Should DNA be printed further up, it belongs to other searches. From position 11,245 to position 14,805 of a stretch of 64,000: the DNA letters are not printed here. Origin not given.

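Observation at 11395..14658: GH92 alpha-mannosidase fused to an HExxH zincin-like (BSP-type) domain and a discoidin/F5-8C domain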

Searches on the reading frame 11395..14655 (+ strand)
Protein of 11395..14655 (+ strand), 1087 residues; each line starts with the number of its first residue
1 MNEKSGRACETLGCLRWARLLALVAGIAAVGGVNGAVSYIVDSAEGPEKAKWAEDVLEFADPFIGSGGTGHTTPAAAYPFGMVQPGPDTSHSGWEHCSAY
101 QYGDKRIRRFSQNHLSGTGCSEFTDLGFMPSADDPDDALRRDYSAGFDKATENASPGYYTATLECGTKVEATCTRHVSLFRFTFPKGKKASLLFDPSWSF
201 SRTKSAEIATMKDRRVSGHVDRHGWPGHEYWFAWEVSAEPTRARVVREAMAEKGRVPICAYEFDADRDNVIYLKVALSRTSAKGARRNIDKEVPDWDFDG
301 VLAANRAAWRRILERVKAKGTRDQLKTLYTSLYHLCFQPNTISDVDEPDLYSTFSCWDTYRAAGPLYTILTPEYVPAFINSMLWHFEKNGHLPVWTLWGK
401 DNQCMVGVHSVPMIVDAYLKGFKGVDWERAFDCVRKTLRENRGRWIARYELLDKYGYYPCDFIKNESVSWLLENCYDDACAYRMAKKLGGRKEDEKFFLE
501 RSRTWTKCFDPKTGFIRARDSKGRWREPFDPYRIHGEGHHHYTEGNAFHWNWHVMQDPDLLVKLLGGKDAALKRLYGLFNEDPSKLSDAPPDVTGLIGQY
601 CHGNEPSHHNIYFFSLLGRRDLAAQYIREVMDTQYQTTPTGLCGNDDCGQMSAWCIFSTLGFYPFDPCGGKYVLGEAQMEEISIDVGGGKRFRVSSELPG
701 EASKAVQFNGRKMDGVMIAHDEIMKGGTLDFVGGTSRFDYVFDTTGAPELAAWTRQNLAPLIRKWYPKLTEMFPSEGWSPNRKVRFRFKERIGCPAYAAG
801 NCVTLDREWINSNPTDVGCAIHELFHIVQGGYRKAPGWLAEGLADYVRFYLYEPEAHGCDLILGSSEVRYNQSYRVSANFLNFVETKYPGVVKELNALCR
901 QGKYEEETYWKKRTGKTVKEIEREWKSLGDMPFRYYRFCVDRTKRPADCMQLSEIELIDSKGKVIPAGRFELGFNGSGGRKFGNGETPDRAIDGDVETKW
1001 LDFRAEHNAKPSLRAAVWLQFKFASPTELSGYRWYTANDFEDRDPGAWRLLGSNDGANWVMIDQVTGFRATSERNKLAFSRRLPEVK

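Call 3: search_protein_families(library=pfam, proteins=[window:11395-14655:+], max_evalue=1)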
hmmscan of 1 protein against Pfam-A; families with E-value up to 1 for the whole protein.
window:11395-14655:+ (1087 aa): 6 families
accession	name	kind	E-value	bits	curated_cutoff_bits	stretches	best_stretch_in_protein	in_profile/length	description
PF07971.18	Glyco_hydro_92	-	7.4e-139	464.1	24.6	1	284-732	1-461/464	Glycosyl hydrolase family 92 catalytic domain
PF17678.7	Glyco_hydro_92N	-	6.7e-54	183.7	34.5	1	61-278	3-236/236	Glycosyl hydrolase family 92 N-terminal domain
PF04450.18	BSP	-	4.5e-13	49.9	23.8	1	790-924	64-206/207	Peptidase of plants and bacteria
PF00754.31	F5_F8_type_C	-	1.1e-08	35.7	28.2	1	984-1067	11-88/127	F5/8 type C domain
PF22633.2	F5_F8_type_C_2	-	0.00048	21.1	27.8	1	990-1079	1-81/91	NedA-like, galactose-binding domain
PF03993.17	DUF349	-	0.18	12.6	23.9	1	898-933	38-74/75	Domain of Unknown Function (DUF349)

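Call 4: search_protein_families(library=ncbifam, proteins=[window:11395-14655:+], max_evalue=1)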
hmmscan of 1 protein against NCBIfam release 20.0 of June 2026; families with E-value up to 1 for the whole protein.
window:11395-14655:+ (1087 aa): 2 families
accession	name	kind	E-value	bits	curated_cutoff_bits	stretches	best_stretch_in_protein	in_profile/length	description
TIGR01180.1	aman2_put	subfamily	1.8e-145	485.9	249.55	1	48-731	28-741/749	GH92 family glycosyl hydrolase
NF035929.1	lectin_1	subfamily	4.1e-70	237.1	800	2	259-737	247-733/886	lectin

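Call 5: find_homologous_proteins(query=window:11395-14655:+, max_evalue=1e-10)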
Query window:11395-14655:+ (1087 aa): 3642 proteins with E <= 1e-10 among 8000 candidates; the best 120 are listed.
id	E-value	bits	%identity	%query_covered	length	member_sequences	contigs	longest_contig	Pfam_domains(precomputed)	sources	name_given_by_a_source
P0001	0.0e+0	2561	99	98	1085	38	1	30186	PF17678.8,PF00754.32,PF07971.19,PF04450.19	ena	-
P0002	0.0e+0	2072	80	98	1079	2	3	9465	PF17678.8,PF00754.32,PF07971.19,PF04450.19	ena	-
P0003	0.0e+0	2064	80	98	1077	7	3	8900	PF17678.8,PF00754.32,PF07971.19,PF04450.19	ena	-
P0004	0.0e+0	2008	78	98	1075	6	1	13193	PF17678.8,PF00754.32,PF07971.19,PF04450.19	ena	-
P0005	0.0e+0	1999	78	97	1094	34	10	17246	PF17678.8,PF00754.32,PF07971.19,PF04450.19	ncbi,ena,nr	ncbi:MAG: GH92 family glycosyl hydrolase [Kiritimatiellae bacterium]|nr:GH92 family glycosyl hydrola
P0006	0.0e+0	1985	76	98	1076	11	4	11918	PF17678.8,PF00754.32,PF07971.19,PF04450.19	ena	-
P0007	0.0e+0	1972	75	98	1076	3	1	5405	PF17678.8,PF00754.32,PF07971.19,PF04450.19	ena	-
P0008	0.0e+0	1970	75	98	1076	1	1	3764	PF17678.8,PF00754.32,PF07971.19,PF04450.19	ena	-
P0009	0.0e+0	1967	75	98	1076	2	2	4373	PF17678.8,PF00754.32,PF07971.19,PF04450.19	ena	-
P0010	0.0e+0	1965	76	98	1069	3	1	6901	PF17678.8,PF00754.32,PF07971.19,PF04450.19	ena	-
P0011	0.0e+0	1961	76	97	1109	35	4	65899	PF17678.8,PF00754.32,PF07971.19,PF04450.19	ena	-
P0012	0.0e+0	1945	75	97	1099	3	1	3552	PF17678.8,PF00754.32,PF07971.19,PF04450.19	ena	-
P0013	0.0e+0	1906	74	96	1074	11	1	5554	PF17678.8,PF00754.32,PF07971.19,PF04450.19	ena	-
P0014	0.0e+0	1888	74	94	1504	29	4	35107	PF17678.8,PF00754.32,PF07971.19,PF04450.19,PF06824.18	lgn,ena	-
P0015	0.0e+0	1846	71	98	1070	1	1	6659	PF17678.8,PF00754.32,PF07971.19,PF04450.19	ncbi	-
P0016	0.0e+0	1767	70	94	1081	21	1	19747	PF17678.8,PF00754.32,PF07971.19,PF04450.19,PF22633.4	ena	-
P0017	0.0e+0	1728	67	98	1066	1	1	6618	PF17678.8,PF00754.32,PF07971.19,PF04450.19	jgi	-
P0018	0.0e+0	1715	68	94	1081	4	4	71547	PF17678.8,PF00754.32,PF07971.19,PF04450.19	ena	-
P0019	0.0e+0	1696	68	95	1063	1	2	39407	PF17678.8,PF00754.32,PF07971.19,PF04450.19,PF22633.4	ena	-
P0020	0.0e+0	1690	68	94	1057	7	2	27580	PF17678.8,PF00754.32,PF07971.19,PF04450.19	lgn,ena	-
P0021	0.0e+0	1668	66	96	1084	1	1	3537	PF17678.8,PF00754.32,PF07971.19,PF04450.19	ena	-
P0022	0.0e+0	1625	75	80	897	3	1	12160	PF17678.8,PF07971.19,PF04450.19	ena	-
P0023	0.0e+0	1594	73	80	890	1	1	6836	PF17678.8,PF07971.19,PF04450.19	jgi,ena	-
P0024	0.0e+0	1565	73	80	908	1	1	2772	PF17678.8,PF07971.19,PF04450.19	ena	-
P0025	0.0e+0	1560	73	80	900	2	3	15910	PF17678.8,PF07971.19,PF04450.19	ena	-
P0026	0.0e+0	1465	73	65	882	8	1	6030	PF17678.8,PF00754.32,PF07971.19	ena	-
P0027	0.0e+0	1454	68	83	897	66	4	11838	PF17678.8,PF07971.19,PF04450.19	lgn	-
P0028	0.0e+0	1403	72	46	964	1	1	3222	PF17678.8,PF00754.32,PF07971.19,PF04450.19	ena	-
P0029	0.0e+0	1334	64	80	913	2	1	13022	PF17678.8,PF07971.19,PF04450.19,PF19527.5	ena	-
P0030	0.0e+0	1329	69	64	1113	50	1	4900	PF17678.8,PF00754.32,PF07971.19,PF04450.19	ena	-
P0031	0.0e+0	1314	68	63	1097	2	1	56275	PF17678.8,PF00754.32,PF07971.19,PF04450.19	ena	-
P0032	0.0e+0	1314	75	64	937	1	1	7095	PF17678.8,PF07971.19,PF04450.19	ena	-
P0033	0.0e+0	1277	67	62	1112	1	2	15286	PF17678.8,PF00754.32,PF07971.19,PF04450.19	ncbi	-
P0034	0.0e+0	1271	65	65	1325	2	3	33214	PF17678.8,PF00754.32,PF07971.19,PF04450.19,PF13472.13,PF00657.29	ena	-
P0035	0.0e+0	1269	61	80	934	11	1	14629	PF17678.8,PF07971.19,PF04450.19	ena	-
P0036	0.0e+0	1255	67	64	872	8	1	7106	PF17678.8,PF00754.32,PF07971.19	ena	-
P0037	0.0e+0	1222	67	63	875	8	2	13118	PF17678.8,PF00754.32,PF07971.19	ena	-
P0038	0.0e+0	1221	64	63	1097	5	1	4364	PF17678.8,PF00754.32,PF07971.19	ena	-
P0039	0.0e+0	1212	65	63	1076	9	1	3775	PF17678.8,PF00754.32,PF07971.19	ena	-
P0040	0.0e+0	1193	69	64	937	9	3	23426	PF17678.8,PF07971.19,PF04450.19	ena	-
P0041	0.0e+0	1191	64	64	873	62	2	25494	PF17678.8,PF00754.32,PF07971.19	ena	-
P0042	0.0e+0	1171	62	63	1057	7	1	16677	PF17678.8,PF00754.32,PF07971.19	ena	-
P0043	0.0e+0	1143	69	65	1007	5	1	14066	PF17678.8,PF07971.19,PF03190.22,PF13899.13,PF13098.14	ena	-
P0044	0.0e+0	1132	70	63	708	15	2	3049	PF17678.8,PF07971.19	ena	-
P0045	0.0e+0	1125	69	63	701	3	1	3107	PF17678.8,PF07971.19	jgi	-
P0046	0.0e+0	1121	68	63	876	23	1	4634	PF17678.8,PF00754.32,PF07971.19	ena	-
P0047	0.0e+0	1114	65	66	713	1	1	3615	PF17678.8,PF07971.19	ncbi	-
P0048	0.0e+0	1107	68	62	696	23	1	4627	PF17678.8,PF07971.19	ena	-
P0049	0.0e+0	1051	72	56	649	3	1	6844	PF17678.8,PF07971.19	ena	-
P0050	0.0e+0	1039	58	65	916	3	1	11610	PF17678.8,PF07971.19,PF04450.19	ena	-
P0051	0.0e+0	1014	54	62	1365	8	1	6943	PF17678.8,PF07971.19,PF04450.19,PF03372.30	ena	-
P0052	6.9e-294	996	67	57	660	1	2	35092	PF17678.8,PF07971.19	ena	-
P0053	7.6e-291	986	68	56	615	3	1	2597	PF17678.8,PF07971.19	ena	-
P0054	1.2e-290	985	58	62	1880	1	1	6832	PF17678.8,PF07971.19,PF04450.19,PF14509.13,PF10566.16,PF03372.30,PF14508.13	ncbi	-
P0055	1.8e-289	981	57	62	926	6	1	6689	PF17678.8,PF07971.19,PF04450.19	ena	-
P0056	3.8e-289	980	65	58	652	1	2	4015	PF17678.8,PF07971.19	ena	-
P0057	6.7e-287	973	52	62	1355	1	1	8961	PF17678.8,PF07971.19,PF04450.19,PF03372.30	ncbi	-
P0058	2.1e-285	968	57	62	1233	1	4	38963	PF17678.8,PF07971.19,PF04450.19,PF03372.30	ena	-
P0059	2.5e-283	961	64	58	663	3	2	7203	PF17678.8,PF07971.19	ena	-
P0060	5.6e-280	950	55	62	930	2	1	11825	PF17678.8,PF07971.19,PF04450.19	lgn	-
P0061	4.9e-277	940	55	62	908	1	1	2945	PF17678.8,PF07971.19,PF04450.19,PF13485.12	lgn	-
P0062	2.3e-276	938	96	38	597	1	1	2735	PF17678.8,PF07971.19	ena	-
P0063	7.6e-271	920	61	58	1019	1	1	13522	PF17678.8,PF07971.19,PF00251.27,PF04041.20,PF04616.21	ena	-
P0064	5.5e-268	910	53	62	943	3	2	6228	PF17678.8,PF07971.19,PF04450.19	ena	-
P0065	3.4e-267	907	56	64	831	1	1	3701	PF17678.8,PF07971.19,PF04450.19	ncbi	-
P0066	5.3e-265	900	53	62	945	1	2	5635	PF17678.8,PF07971.19,PF04450.19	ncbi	-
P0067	5.4e-256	870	42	59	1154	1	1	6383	PF17678.8,PF07971.19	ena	-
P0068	7.5e-243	827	46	62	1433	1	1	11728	PF17678.8,PF07971.19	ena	-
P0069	2.2e-242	825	41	62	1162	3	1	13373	PF17678.8,PF07971.19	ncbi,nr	ncbi:MAG: GH92 family glycosyl hydrolase [Kiritimatiellae bacterium]|nr:GH92 family glycosyl hydrola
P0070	1.2e-236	806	45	62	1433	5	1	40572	PF17678.8,PF07971.19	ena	-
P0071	2.0e-228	779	51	62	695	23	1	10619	PF17678.8,PF07971.19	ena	-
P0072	1.3e-227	776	51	64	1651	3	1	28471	PF17678.8,PF07971.19,PF01204.25,PF13472.13,PF03200.23,PF22422.3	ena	-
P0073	2.5e-226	772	51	63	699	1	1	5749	PF17678.8,PF07971.19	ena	-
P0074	8.3e-220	751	43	49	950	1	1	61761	PF17678.8,PF07971.19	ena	-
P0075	3.5e-209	715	40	80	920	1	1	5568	PF17678.8,PF07971.19,PF04450.19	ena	-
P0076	9.9e-209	714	50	63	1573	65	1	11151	PF17678.8,PF07971.19,PF12831.14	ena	-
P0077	5.3e-207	708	50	62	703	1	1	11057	PF17678.8,PF07971.19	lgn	-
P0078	1.8e-206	706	49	62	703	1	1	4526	PF17678.8,PF07971.19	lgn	-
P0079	2.1e-206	706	50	62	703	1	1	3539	PF17678.8,PF07971.19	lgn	-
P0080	2.3e-206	706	49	62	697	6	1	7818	PF17678.8,PF07971.19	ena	-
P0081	3.6e-206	705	49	62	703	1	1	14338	PF17678.8,PF07971.19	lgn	-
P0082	4.4e-206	705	49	62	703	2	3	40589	PF17678.8,PF07971.19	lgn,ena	-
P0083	6.3e-206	705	49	62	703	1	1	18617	PF17678.8,PF07971.19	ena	-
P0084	6.7e-206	705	48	62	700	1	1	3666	PF17678.8,PF07971.19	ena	-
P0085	7.0e-206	704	48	62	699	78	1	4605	PF17678.8,PF07971.19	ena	-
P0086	1.1e-205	704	48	62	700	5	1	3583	PF17678.8,PF07971.19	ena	-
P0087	1.2e-205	704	49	62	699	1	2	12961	PF17678.8,PF07971.19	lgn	-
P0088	1.3e-205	704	48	62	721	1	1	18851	PF17678.8,PF07971.19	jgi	-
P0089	2.0e-205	703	49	62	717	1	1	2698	PF17678.8,PF07971.19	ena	-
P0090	2.8e-205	702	48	62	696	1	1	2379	PF17678.8,PF07971.19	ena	-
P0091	2.9e-205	702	48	62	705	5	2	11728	PF17678.8,PF07971.19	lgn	-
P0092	4.9e-205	702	48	62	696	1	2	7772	PF17678.8,PF07971.19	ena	-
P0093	5.3e-205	702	48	62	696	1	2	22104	PF17678.8,PF07971.19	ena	-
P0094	5.8e-205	701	48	62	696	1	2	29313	PF17678.8,PF07971.19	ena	-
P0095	6.7e-205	701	48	62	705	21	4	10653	PF17678.8,PF07971.19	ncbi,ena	-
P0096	7.7e-205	701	49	62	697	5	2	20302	PF17678.8,PF07971.19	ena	-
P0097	1.2e-204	700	48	62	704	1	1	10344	PF17678.8,PF07971.19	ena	-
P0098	2.8e-204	699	48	62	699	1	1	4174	PF17678.8,PF07971.19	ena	-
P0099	5.9e-204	698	49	62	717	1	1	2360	PF17678.8,PF07971.19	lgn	-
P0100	7.1e-204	698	48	62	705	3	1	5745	PF17678.8,PF07971.19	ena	-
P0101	9.2e-204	697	48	62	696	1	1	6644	PF17678.8,PF07971.19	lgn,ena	-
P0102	2.3e-203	696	48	62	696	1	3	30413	PF17678.8,PF07971.19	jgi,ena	-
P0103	2.8e-203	696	48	62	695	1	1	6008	PF17678.8,PF07971.19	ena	-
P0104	4.6e-203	695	48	62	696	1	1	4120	PF17678.8,PF07971.19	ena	-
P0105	9.3e-203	694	48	62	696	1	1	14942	PF17678.8,PF07971.19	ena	-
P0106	1.5e-202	693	45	69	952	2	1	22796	PF17678.8,PF07971.19,PF00561.27,PF12146.16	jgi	-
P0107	1.7e-202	693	47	62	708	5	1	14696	PF17678.8,PF07971.19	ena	-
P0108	3.7e-202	692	50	62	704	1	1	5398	PF17678.8,PF07971.19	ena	-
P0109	9.2e-202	691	49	63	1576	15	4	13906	PF17678.8,PF07971.19,PF12831.14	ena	-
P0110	9.4e-202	691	48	62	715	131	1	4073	PF17678.8,PF07971.19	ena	-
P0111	1.0e-201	691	48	62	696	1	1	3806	PF17678.8,PF07971.19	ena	-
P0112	1.3e-201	690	48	62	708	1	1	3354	PF17678.8,PF07971.19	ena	-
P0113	2.3e-201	690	48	62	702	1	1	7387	PF17678.8,PF07971.19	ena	-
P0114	3.7e-201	689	49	62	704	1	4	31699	PF17678.8,PF07971.19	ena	-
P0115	4.1e-201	689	47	63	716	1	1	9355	PF17678.8,PF07971.19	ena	-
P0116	5.4e-201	688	49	62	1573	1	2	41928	PF17678.8,PF07971.19,PF00890.31,PF12831.14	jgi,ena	-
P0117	4.2e-200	685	47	62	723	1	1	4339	PF17678.8,PF07971.19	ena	-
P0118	7.0e-200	685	47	65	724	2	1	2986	PF17678.8,PF07971.19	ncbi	-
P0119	7.7e-200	684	46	66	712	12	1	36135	PF17678.8,PF07971.19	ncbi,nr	ncbi:MAG: GH92 family glycosyl hydrolase [Kiritimatiellae bacterium]|nr:GH92 family glycosyl hydrola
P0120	7.8e-200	684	48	63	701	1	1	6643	PF17678.8,PF07971.19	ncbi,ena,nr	ncbi:MAG: GH92 family glycosyl hydrolase [Kiritimatiellae bacterium]|nr:GH92 family glycosyl hydrola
